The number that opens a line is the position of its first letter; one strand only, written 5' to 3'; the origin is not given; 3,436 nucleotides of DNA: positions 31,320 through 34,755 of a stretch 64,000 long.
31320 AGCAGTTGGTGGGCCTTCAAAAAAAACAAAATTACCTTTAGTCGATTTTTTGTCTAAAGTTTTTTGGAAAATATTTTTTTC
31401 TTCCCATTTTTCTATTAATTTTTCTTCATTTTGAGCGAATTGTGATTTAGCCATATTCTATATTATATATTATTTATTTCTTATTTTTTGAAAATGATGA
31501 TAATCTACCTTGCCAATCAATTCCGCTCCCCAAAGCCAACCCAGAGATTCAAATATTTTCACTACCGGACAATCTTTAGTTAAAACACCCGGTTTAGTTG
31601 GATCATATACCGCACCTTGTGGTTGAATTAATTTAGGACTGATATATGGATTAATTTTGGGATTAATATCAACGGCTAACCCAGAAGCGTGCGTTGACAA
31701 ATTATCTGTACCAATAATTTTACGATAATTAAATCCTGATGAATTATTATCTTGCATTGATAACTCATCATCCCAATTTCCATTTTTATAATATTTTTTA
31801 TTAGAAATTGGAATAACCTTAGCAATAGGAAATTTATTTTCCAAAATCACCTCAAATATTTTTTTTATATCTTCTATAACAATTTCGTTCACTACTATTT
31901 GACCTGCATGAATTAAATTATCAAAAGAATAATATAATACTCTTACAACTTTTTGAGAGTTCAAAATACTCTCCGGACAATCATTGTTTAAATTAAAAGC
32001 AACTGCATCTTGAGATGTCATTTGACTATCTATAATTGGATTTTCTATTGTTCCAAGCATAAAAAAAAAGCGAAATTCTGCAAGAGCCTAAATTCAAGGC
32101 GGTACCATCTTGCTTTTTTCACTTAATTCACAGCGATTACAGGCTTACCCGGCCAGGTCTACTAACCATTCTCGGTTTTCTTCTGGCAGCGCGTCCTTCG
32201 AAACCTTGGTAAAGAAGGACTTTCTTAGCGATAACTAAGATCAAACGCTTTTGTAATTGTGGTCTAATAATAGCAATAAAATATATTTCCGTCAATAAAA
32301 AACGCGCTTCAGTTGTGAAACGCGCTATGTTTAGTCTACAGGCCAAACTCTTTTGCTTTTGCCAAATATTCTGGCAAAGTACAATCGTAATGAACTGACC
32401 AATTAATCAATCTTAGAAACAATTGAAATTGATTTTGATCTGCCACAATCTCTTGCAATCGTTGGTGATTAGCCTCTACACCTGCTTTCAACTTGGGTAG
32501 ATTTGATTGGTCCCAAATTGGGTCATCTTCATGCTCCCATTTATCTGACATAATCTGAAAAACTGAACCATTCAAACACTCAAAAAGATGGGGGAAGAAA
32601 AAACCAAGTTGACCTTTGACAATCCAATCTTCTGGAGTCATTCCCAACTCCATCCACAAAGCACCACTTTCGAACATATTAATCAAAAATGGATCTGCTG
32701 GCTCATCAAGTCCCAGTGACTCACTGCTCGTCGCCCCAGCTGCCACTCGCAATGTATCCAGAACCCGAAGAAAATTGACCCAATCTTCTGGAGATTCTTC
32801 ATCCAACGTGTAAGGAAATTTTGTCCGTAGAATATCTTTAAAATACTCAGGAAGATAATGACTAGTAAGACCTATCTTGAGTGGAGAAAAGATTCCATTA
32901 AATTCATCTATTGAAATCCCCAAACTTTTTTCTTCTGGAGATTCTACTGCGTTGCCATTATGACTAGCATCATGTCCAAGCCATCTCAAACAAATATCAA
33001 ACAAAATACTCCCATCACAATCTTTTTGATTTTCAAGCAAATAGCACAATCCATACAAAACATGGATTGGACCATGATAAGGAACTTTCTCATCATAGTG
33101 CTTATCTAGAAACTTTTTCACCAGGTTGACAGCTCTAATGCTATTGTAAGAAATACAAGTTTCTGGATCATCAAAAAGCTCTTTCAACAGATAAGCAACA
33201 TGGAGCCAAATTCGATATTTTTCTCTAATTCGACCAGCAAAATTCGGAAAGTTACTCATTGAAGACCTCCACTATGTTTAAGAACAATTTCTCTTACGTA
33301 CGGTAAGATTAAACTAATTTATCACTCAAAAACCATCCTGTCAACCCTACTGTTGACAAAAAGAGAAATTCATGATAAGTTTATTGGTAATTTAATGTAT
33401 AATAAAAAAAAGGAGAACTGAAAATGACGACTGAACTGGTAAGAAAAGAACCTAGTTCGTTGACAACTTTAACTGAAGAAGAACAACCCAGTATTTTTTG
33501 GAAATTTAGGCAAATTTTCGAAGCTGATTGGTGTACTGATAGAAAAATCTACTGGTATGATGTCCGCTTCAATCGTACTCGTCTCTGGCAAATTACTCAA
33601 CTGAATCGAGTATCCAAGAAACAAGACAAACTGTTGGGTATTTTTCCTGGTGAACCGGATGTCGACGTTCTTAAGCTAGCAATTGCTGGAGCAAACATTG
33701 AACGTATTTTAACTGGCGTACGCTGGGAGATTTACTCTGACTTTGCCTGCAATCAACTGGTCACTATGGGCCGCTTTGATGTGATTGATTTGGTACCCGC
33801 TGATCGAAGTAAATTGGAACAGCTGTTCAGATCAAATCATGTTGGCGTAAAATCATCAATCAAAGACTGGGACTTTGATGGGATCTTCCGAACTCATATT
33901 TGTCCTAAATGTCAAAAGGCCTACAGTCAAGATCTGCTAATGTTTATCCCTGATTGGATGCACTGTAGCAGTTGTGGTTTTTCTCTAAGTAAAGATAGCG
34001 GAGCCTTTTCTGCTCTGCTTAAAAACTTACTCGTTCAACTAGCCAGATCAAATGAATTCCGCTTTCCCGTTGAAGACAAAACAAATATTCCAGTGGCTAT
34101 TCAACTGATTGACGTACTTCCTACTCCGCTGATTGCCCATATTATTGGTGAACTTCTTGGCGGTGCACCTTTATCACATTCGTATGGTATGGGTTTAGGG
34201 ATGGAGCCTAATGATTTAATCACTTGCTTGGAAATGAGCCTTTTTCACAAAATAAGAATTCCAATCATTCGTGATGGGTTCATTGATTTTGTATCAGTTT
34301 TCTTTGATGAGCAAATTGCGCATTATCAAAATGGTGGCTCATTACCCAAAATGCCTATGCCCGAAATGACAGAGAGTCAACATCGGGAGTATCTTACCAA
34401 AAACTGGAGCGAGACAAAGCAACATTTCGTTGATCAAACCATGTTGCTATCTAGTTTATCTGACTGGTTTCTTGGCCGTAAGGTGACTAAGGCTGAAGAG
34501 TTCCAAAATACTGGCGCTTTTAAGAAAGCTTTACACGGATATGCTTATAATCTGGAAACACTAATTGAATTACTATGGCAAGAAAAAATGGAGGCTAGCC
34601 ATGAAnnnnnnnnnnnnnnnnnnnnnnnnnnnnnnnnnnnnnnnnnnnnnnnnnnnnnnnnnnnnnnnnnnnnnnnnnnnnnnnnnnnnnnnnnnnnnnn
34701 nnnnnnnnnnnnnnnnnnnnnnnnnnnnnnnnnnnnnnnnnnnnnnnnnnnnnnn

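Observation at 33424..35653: Translationally coupled pair of paralogous Zn-ribbon proteins of unknown family, with a GC jump in the second gene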

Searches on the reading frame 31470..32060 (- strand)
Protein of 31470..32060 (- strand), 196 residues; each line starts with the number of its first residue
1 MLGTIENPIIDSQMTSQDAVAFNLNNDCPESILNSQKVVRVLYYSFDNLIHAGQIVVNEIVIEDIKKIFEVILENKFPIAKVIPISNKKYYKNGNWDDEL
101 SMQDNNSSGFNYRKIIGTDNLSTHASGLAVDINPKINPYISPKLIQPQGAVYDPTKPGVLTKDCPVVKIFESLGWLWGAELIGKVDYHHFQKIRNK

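Call 4: search_protein_families(library=pfam, proteins=[window:31470-32060:-], max_evalue=1)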
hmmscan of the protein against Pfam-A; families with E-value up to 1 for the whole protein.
window:31470-32060:- (196 aa): 1 family
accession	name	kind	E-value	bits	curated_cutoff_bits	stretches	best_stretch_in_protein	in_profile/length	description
PF13539.11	Peptidase_M15_4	-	4.3e-16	59.7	25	1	117-192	2-70/70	D-alanyl-D-alanine carboxypeptidase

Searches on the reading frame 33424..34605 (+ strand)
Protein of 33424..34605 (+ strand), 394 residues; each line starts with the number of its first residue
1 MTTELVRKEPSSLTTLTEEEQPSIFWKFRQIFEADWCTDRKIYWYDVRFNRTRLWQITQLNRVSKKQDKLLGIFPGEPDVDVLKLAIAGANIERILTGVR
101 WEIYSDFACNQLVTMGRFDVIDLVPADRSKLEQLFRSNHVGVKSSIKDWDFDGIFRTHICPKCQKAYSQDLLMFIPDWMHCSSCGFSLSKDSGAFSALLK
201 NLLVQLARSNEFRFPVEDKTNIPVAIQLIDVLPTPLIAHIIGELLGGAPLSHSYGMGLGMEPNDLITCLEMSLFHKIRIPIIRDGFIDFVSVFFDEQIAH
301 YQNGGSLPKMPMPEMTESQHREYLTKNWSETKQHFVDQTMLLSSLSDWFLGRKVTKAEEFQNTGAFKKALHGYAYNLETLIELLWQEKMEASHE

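Call 4: search_protein_families(library=pfam, proteins=[window:33424-34605:+], max_evalue=1)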
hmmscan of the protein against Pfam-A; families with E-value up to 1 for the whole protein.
window:33424-34605:+ (394 aa): 0 families

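Call 6: search_solved_structures(query=window:33424-34605:+, max_evalue=10)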
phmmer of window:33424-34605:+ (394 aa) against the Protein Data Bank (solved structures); distinct sequences matched with E-value up to 10: 0.

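Call 10: search_protein_families(library=phrogs, proteins=[window:33424-34605:+], max_evalue=1)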
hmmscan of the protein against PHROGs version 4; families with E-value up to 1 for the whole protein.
window:33424-34605:+ (394 aa): 1 family
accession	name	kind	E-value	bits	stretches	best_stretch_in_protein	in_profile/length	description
phrog_13972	-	DNA, RNA and nucleotide metabolism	0.037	15.2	1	158-186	40-68/75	DNA ligase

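Call 11: search_protein_families(library=padloc, proteins=[window:33424-34605:+], max_evalue=1)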
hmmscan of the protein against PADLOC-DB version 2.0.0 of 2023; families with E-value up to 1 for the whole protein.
window:33424-34605:+ (394 aa): 0 families

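Call 12: find_homologous_proteins(query=window:33424-34605:+)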
Query window:33424-34605:+ (394 aa): 6 proteins with E <= 0.001 among 3598 candidates.
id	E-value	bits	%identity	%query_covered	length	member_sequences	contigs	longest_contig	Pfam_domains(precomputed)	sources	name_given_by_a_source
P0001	3.7e-271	917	100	100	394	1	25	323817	-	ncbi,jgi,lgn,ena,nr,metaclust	ncbi:hypothetical protein HN858_01545 [Candidatus Falkowbacteria bacterium]|jgi:hypothetical protein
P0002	3.7e-206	703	74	100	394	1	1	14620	-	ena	-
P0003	1.2e-200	685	74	98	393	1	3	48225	-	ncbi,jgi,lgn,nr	ncbi:hypothetical protein HQ571_06890 [Candidatus Kuenenbacteria bacterium]|nr:hypothetical protein 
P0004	9.1e-73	264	37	99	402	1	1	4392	-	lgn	-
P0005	9.1e-71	257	34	97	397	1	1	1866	-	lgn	-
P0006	8.7e-68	247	33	97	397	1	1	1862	-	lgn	-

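Call 25: find_homologous_proteins(query=A2)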
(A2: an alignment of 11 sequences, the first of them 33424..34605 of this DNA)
Query A2 (11 sequences) (394 aa, profile of the alignment): 11 proteins with E <= 0.001 among 8000 candidates.
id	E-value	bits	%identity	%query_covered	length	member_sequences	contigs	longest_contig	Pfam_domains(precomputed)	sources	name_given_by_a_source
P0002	1.5e-173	596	74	100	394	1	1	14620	-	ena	-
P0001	2.8e-171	588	100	100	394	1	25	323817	-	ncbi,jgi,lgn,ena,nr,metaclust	ncbi:hypothetical protein HN858_01545 [Candidatus Falkowbacteria bacterium]|jgi:hypothetical protein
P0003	3.7e-171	588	74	98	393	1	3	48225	-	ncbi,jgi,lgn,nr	ncbi:hypothetical protein HQ571_06890 [Candidatus Kuenenbacteria bacterium]|nr:hypothetical protein 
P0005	1.5e-163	563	34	97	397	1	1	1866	-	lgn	-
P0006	2.7e-160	552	33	97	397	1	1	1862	-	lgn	-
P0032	7.2e-155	534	32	99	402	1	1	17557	-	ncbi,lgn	-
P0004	5.4e-152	525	37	99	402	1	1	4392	-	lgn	-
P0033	1.1e-150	520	30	88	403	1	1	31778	-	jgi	jgi:hypothetical protein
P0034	3.4e-144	499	31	97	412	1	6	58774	-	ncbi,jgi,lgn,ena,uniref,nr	ncbi:hypothetical protein COT97_04700 [Candidatus Falkowbacteria bacterium CG10_big_fil_rev_8_21_14_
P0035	1.4e-86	309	31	92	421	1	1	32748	-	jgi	jgi:hypothetical protein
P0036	3.5e-82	295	29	97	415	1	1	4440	-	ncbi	-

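Call 35: predict_structure(alignment_id=A3)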
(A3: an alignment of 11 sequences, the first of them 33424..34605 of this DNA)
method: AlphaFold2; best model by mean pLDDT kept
length: 394 residues; sequences in the alignment: 11
mean_pLDDT: 81.5   pTM: 0.80
mean pLDDT of the five models: 81.5, 74.0, 70.8, 67.4, 59.2
residues with pLDDT >= 90: 128; 70-90: 204; 50-70: 49; < 50: 13
segments of 3 or more residues with pLDDT < 50: 1-12
pLDDT, mean of each block of 10 residues (from residue 1): 32 54 79 85 96 96 95 92 91 89 96 90 75 72 71 79 73 66 78 80 90 85 75 86 85 66 90 90 88 90 85 84 92 92 90 70 86 75 81 58
secondary structure, 60 per line:
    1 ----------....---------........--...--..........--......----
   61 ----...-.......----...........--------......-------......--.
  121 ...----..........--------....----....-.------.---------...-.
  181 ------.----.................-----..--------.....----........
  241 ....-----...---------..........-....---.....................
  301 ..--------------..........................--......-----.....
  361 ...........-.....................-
elements in order: H11-14 H24-31 E39-48 E51-56 E69-75 H80-90 E99-104 E112-117 H120-123 H128-137 H146-149 H154-157 H192-208 H224-228 H233-244 H262-271 H273-276 H280-302 H317-342 H345-350 H356-371 H373-393
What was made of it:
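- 33424..34608 (+): Gene 1 (g1), 394 aa. It is the more variable paralog, with a longer C-terminal helical domain. AlphaFold model: pLDDT 81.5, pTM 0.80 (call 35).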

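Call 45: fold_search(model_id=the predicted structure, library=pdb)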
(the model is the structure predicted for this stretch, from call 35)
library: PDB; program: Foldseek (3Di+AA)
matches with E <= 10: 221; with E <= 0.001: 0
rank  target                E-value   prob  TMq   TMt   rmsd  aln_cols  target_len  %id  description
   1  7ou2_B                2.7e-01  0.08  0.13  0.09  20.3       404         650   11  The structure of MutS bound to two molecules of ADP (released 2022-01-12)
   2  5l0d_C                3.6e-01  0.63  0.19  0.35  14.2       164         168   11  Human Metavinculin(residues 959-1130) in complex with PIP2 (released 2016-08-31)
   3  7y24_E                6.0e-01  0.15  0.14  0.19  18.2       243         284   11  Cryo-EM structure of the octreotide-bound SSTR2-miniGo-scFv16 complex (released 2022-10-19)
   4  8wdf                  6.0e-01  0.06  0.09  0.12  26.7       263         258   13  Chemoreceptor PilJ from Pseudomonas aeruginosa PA14 (released 2024-07-24)
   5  5l0d_B                7.6e-01  0.66  0.21  0.42  12.1       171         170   10  Human Metavinculin(residues 959-1130) in complex with PIP2 (released 2016-08-31)
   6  7w55_R                8.0e-01  0.14  0.15  0.18  20.9       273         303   12  Cryo-EM structure of the neuromedin U-bound neuromedin U receptor 2-Gq protein complex (released 2022-04-20)
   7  9fia_B5               8.4e-01  0.14  0.11  0.22   9.9       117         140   13  SSU(body) structure derived from the SSU sample of the mitoribosome from T. gondii. (released 2024-12-11)
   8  5l0c_D                8.8e-01  0.47  0.18  0.37  14.3       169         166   11  Human metavinculin (residues 959-1134) in complex with PIP2 (released 2016-08-31)
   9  3h2u_C                8.8e-01  0.41  0.18  0.33  13.8       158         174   12  Human raver1 RRM1, RRM2, and RRM3 domains in complex with human vinculin tail domain Vt (released 2009-07-28)
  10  4pr9_F                9.6e-01  0.63  0.21  0.43  12.2       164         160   10  Human Vinculin (residues 891-1066) in complex with PIP (released 2014-12-10)
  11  4pr9_A                9.6e-01  0.63  0.21  0.40  12.9       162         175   10  Human Vinculin (residues 891-1066) in complex with PIP (released 2014-12-10)
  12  5l0f_A                9.6e-01  0.57  0.21  0.40  13.2       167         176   10  Human metavinculin quadruple mutant (residues 959-1134) (released 2016-08-31)
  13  5l0g_D                1.1e+00  0.47  0.19  0.37  13.9       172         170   10  Human metavinculin MVt Q971R, R975D, T978R mutant (residues 959-1134) in complex with PIP2 (released 2016-08-31)
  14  5l0g_B                1.1e+00  0.33  0.18  0.34  13.5       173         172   12  Human metavinculin MVt Q971R, R975D, T978R mutant (residues 959-1134) in complex with PIP2 (released 2016-08-31)
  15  9qwo_B                1.2e+00  0.47  0.19  0.39  13.4       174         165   12  Vinculin tail bound to paxillin LD2 (released 2025-04-23)
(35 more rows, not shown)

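Call 82: search_solved_structures(query=A3, max_evalue=10)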
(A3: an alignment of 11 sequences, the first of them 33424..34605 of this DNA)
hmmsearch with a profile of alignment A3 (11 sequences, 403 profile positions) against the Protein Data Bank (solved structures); distinct sequences matched with E-value up to 10: 12.
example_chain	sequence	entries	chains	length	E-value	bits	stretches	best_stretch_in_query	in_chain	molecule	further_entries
2qkd_A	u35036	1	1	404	0.15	14.1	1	160-205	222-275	Zinc finger protein ZPR1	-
9e6q_Ai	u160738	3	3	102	0.22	13.5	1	159-189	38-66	Large ribosomal subunit protein eL43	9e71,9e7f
2cor_A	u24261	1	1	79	0.32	13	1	159-193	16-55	PINCH protein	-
1pft_A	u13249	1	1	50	0.52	12.3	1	159-192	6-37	TFIIB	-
4wcx_A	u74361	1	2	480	0.68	11.9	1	166-237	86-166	Biotin and thiamin synthesis associated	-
7q8e_A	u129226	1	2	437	0.94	11.4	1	153-193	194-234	Lipid II isoglutaminyl synthase (glutamine-hydrolyzing) subunit MurT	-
6gs2_B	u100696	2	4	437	0.96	11.4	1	153-193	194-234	SA1708 protein | DUF1727 domain-containing protein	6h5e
2pmz_P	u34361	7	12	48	0.96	11.4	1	159-196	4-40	DNA-directed RNA polymerase subunit P | DNA-DIRECTED RNA POLYMERASE RPO12 SUBUNIT | RNA POLYMERASE SUBUNIT 12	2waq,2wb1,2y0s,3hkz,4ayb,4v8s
5nl1_A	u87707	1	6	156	1.6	10.7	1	296-349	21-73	Talin-1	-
1sj7_A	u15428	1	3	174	2.1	10.3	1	301-349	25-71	Talin 1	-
2kyu_A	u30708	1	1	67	2.4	10.1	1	159-212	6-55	Histone-lysine N-methyltransferase MLL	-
7zey_B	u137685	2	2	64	3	9.8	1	159-212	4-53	MLL cleavage product N320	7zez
